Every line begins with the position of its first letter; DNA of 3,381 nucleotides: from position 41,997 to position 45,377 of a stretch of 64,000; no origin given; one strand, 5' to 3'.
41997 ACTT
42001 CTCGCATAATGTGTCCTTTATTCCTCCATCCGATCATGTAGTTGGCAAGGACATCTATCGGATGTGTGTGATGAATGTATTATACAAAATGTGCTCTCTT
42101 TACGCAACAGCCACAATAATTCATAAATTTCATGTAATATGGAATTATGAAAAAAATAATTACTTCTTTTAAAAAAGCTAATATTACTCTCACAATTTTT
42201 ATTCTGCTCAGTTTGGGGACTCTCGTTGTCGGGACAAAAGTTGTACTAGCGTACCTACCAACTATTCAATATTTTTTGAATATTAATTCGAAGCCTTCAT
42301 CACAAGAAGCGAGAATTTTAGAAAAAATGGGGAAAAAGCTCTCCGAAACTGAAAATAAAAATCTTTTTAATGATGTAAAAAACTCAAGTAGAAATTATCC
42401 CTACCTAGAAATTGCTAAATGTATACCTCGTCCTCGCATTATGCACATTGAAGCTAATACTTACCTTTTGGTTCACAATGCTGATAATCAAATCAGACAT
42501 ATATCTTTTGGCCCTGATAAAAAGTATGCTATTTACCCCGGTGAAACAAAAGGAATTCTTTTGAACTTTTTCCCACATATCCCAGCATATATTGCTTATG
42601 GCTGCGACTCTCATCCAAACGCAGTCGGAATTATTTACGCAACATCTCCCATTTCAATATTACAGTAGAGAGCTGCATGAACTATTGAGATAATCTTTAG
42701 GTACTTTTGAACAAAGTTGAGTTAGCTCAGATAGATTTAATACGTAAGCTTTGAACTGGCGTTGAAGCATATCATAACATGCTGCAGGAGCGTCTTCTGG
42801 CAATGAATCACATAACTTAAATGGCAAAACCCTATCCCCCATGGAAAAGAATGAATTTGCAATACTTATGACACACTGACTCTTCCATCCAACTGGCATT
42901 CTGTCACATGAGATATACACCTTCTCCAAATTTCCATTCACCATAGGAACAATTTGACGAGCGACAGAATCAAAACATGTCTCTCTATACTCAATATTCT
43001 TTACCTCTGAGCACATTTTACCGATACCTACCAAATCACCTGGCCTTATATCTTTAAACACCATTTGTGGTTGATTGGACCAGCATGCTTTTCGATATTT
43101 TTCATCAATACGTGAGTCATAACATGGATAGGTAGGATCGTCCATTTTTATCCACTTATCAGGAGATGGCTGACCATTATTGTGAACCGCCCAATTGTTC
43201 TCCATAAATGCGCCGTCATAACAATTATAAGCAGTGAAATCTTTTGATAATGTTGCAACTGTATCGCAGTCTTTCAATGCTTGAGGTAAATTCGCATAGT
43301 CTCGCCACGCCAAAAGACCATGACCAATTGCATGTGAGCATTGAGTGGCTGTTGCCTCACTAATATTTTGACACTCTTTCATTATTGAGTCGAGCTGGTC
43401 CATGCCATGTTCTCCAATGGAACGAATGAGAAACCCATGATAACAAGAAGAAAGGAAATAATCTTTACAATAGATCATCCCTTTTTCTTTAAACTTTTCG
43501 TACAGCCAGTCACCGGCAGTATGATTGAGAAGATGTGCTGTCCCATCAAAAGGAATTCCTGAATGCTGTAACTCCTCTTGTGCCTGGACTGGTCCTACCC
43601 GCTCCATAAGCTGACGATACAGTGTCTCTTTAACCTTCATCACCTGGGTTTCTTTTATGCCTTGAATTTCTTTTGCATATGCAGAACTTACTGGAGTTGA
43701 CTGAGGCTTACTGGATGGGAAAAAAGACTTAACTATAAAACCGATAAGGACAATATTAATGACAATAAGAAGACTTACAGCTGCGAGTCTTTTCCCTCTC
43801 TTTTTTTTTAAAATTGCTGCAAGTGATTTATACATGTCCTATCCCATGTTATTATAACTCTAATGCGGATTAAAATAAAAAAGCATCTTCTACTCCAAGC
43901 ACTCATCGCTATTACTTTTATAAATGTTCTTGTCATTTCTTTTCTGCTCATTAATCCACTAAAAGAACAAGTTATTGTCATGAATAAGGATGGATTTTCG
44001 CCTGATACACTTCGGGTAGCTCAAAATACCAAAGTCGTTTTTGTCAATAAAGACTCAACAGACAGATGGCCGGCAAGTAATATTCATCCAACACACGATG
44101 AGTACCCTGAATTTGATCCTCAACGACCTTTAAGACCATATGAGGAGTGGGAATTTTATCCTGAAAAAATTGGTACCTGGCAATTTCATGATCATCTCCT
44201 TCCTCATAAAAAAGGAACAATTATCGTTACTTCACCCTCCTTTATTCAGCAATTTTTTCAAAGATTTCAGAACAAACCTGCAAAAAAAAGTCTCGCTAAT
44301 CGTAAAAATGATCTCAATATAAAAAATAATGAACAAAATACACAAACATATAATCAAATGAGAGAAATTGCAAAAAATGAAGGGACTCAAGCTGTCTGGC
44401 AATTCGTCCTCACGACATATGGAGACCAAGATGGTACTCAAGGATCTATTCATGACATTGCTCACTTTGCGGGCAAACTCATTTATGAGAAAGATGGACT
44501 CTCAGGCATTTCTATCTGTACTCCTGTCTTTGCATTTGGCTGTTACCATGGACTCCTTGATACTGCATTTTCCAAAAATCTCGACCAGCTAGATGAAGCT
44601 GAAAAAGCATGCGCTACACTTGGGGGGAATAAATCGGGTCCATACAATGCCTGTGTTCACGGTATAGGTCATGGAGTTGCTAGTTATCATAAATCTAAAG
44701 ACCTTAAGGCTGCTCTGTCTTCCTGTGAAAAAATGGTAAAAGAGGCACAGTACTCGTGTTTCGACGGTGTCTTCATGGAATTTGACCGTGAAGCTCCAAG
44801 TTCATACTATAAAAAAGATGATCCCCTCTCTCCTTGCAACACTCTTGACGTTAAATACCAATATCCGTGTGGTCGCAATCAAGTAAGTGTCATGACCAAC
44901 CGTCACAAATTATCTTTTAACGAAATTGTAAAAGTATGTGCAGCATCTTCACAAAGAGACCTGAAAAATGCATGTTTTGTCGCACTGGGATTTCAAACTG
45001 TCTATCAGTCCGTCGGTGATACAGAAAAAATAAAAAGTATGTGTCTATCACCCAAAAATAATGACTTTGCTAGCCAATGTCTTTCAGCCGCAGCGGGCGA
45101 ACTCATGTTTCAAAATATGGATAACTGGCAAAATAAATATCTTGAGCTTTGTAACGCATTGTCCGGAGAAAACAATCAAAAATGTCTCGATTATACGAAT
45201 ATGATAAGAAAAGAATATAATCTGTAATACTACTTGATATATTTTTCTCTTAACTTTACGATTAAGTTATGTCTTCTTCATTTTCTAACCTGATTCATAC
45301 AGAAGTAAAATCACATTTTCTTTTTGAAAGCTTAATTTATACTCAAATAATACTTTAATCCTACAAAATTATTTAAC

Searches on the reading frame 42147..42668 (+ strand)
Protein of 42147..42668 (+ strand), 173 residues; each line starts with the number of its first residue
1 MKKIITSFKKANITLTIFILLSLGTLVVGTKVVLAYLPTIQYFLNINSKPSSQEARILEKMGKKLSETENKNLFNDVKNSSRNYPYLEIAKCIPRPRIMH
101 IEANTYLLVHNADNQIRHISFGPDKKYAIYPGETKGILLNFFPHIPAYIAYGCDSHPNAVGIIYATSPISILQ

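Call 7: search_protein_families(library=pfam, proteins=[window:42147-42668:+], max_evalue=1)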
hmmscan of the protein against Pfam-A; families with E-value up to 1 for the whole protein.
window:42147-42668:+ (173 aa): 0 families

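Call 8: search_protein_families(library=ncbifam, proteins=[window:42147-42668:+], max_evalue=1)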
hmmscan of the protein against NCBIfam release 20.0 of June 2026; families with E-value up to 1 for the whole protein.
window:42147-42668:+ (173 aa): 0 families

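Call 74: search_solved_structures(query=A6, max_evalue=10)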
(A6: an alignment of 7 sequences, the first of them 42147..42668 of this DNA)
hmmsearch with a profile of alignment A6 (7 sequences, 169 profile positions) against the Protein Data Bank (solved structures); distinct sequences matched with E-value up to 10: 9.
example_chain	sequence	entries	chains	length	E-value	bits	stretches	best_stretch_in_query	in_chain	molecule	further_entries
4hcf_A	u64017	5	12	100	0.0086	19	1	89-158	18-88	Cupredoxin 1 | Cytochrome B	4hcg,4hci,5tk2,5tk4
2mxb_A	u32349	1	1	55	0.64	12.9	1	1-50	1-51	Erythropoietin receptor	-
9cck_A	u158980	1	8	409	0.86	12.4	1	96-166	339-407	Copper-containing nitrite reductase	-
5fc9_A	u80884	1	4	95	1.6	11.6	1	96-167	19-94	Blue (Type 1) copper domain protein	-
7qep_L7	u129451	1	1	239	1.7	11.5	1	61-127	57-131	60S ribosomal protein L7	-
8qkd_A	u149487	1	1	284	2.2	11.1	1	3-84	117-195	sc-CC-5-24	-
8b5l_t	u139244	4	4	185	4.3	10.2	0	18-49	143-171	Signal sequence receptor subunit 3 | Translocon-associated protein subunit gamma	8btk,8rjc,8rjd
8bf9_G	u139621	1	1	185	4.6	10.1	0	18-49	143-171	Translocon-associated protein subunit gamma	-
8b6l_G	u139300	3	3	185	8.3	9.2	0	18-49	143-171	Translocon-associated protein subunit gamma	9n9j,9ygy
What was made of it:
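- On Cupredoxin (Pfam Cupredoxin_1, PF13473): The A-family profile's best PDB hit is 4hcf cupredoxin_1 at E 0.0086 (call 74).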

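Call 92: search_protein_families(library=phrogs, proteins=[window:42147-42668:+], max_evalue=0.01)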
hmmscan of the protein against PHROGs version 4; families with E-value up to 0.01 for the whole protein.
window:42147-42668:+ (173 aa): 0 families

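Call 93: search_protein_families(library=padloc, proteins=[window:42147-42668:+], max_evalue=0.01)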
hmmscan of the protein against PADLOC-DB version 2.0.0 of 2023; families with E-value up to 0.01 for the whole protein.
window:42147-42668:+ (173 aa): 0 families

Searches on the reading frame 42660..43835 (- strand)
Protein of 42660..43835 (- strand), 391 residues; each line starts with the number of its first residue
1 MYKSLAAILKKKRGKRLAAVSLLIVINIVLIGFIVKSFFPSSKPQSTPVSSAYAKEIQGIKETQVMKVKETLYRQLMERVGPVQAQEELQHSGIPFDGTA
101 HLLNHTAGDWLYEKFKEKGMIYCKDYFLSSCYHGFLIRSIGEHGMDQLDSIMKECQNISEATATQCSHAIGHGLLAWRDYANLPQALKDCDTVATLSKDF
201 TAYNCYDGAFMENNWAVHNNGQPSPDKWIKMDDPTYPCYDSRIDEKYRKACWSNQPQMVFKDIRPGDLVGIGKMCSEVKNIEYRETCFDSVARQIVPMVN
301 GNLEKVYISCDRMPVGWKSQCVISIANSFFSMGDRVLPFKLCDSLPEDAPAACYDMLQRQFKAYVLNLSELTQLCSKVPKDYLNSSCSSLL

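Call 7: search_protein_families(library=pfam, proteins=[window:42660-43835:-], max_evalue=1)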
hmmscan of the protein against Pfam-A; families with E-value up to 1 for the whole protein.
window:42660-43835:- (391 aa): 2 families
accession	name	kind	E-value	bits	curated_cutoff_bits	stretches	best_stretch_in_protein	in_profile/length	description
PF19525.4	Ets1_N_flank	-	0.012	15.7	27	1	306-384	111-181/188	Ets1 N-terminal flanking region of Ets domain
PF01594.21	AI-2E_transport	-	0.16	11.5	34.3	1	5-61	38-94/327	AI-2E family transporter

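Call 8: search_protein_families(library=ncbifam, proteins=[window:42660-43835:-], max_evalue=1)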
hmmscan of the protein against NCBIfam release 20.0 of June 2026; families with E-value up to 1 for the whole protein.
window:42660-43835:- (391 aa): 0 families

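Call 68: search_solved_structures(query=A5, max_evalue=1)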
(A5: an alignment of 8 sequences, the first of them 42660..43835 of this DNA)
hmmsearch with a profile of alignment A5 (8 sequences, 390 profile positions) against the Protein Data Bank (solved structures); distinct sequences matched with E-value up to 1: 2.
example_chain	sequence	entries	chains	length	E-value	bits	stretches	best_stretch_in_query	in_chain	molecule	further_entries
4ifq_A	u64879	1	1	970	0.46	12.7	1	294-384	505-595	Nucleoporin NUP192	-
7n85_M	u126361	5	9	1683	0.92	11.7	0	294-384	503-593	Nucleoporin NUP192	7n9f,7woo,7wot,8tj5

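Call 70: find_homologous_proteins(query=A5, max_evalue=0.00001)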
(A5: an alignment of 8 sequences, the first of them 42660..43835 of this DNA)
Query A5 (8 sequences) (391 aa, profile of the alignment): 265 proteins with E <= 0.00001 among 4548 candidates; the best 120 are listed.
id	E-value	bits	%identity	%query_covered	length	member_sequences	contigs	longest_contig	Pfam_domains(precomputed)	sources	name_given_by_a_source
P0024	2.6e-153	529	100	100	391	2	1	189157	-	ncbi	-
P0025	9.2e-153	527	48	85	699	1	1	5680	-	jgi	-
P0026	1.8e-148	513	58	91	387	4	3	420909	-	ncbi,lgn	-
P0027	4.6e-146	505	45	89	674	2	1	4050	-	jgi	-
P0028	1.4e-145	503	46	86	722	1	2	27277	-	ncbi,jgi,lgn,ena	-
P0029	5.3e-144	498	48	74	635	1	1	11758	-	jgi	-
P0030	1.8e-137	477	46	85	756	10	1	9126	-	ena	-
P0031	6.4e-137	475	48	83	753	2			-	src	-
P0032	4.9e-135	469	42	99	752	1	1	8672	-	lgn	-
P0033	7.2e-131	455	58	91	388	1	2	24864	-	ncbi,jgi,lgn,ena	jgi:hypothetical protein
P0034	1.3e-129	451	59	93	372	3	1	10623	-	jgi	-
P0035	2.6e-129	450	57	93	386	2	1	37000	-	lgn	-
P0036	2.4e-127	443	71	99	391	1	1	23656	-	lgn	-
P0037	3.2e-123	430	52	97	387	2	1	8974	-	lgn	-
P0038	7.7e-123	429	55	92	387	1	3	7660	-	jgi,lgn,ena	-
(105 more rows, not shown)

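Call 92: search_protein_families(library=phrogs, proteins=[window:42660-43835:-], max_evalue=0.01)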
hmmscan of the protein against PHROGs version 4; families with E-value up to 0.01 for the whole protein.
window:42660-43835:- (391 aa): 0 families

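Call 93: search_protein_families(library=padloc, proteins=[window:42660-43835:-], max_evalue=0.01)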
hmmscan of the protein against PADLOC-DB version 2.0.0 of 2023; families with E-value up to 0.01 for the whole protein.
window:42660-43835:- (391 aa): 0 families

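Call 98: find_encoding_contigs(protein=P0024, flank=10000, max_places=2)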
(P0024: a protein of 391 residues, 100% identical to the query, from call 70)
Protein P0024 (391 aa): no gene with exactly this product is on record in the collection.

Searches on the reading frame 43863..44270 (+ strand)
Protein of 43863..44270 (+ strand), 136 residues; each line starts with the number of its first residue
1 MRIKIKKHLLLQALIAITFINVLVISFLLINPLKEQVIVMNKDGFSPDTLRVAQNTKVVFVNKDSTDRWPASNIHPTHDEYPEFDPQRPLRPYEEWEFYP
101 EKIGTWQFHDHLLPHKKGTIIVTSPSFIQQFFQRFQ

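Call 75: search_solved_structures(query=window:43863-44270:+, max_evalue=10)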
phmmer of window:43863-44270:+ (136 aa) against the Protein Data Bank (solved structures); distinct sequences matched with E-value up to 10: 3.
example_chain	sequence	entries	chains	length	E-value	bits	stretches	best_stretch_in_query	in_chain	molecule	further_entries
6a2a_A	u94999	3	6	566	0.55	13.3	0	10-41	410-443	Sesquisabinene B synthase 2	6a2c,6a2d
6vox_A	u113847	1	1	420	0.72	13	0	101-118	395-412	Copper oxidase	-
5ux6_A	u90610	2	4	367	3.5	10.7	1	78-114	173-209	GDP-fucose protein O-fucosyltransferase 1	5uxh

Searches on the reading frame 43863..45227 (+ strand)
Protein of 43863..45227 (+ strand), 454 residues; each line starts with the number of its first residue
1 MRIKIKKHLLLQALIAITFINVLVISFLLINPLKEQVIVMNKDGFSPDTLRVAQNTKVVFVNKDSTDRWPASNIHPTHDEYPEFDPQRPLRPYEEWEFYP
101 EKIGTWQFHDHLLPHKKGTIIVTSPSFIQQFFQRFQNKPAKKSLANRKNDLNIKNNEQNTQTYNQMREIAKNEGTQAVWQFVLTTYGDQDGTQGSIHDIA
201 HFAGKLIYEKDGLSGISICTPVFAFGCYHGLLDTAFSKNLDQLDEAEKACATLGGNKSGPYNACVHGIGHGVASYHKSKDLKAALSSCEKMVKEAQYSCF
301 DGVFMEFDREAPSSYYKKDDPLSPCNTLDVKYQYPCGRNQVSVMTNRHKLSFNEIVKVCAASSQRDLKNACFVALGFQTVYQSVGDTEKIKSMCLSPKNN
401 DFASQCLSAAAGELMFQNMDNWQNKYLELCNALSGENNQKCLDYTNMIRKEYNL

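Call 7: search_protein_families(library=pfam, proteins=[window:43863-45227:+], max_evalue=1)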
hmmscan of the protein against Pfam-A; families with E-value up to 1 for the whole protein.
window:43863-45227:+ (454 aa): 2 families
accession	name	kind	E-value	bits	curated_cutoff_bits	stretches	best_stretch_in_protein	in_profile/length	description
PF13473.12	Cupredoxin_1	-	4.2e-07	30.4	27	1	34-122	21-104/104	Cupredoxin-like domain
PF06892.16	Phage_CP76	-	0.025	14.9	26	1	338-382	33-77/146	Phage regulatory protein CII (CP76)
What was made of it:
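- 43863..45227 (+): X2: Cupredoxin_1 domain (aa 34-122) fused to an X-type Cys/His-rich domain (454 aa). Pfam PF13473 scores 30.4 bits, above the 27-bit cut-off (call 7).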

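Call 8: search_protein_families(library=ncbifam, proteins=[window:43863-45227:+], max_evalue=1)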
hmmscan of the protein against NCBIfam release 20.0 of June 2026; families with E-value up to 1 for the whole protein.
window:43863-45227:+ (454 aa): 0 families

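Call 92: search_protein_families(library=phrogs, proteins=[window:43863-45227:+], max_evalue=0.01)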
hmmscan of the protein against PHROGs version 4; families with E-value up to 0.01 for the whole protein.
window:43863-45227:+ (454 aa): 0 families

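Call 93: search_protein_families(library=padloc, proteins=[window:43863-45227:+], max_evalue=0.01)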
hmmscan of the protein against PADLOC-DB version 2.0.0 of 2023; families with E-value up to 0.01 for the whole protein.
window:43863-45227:+ (454 aa): 0 families
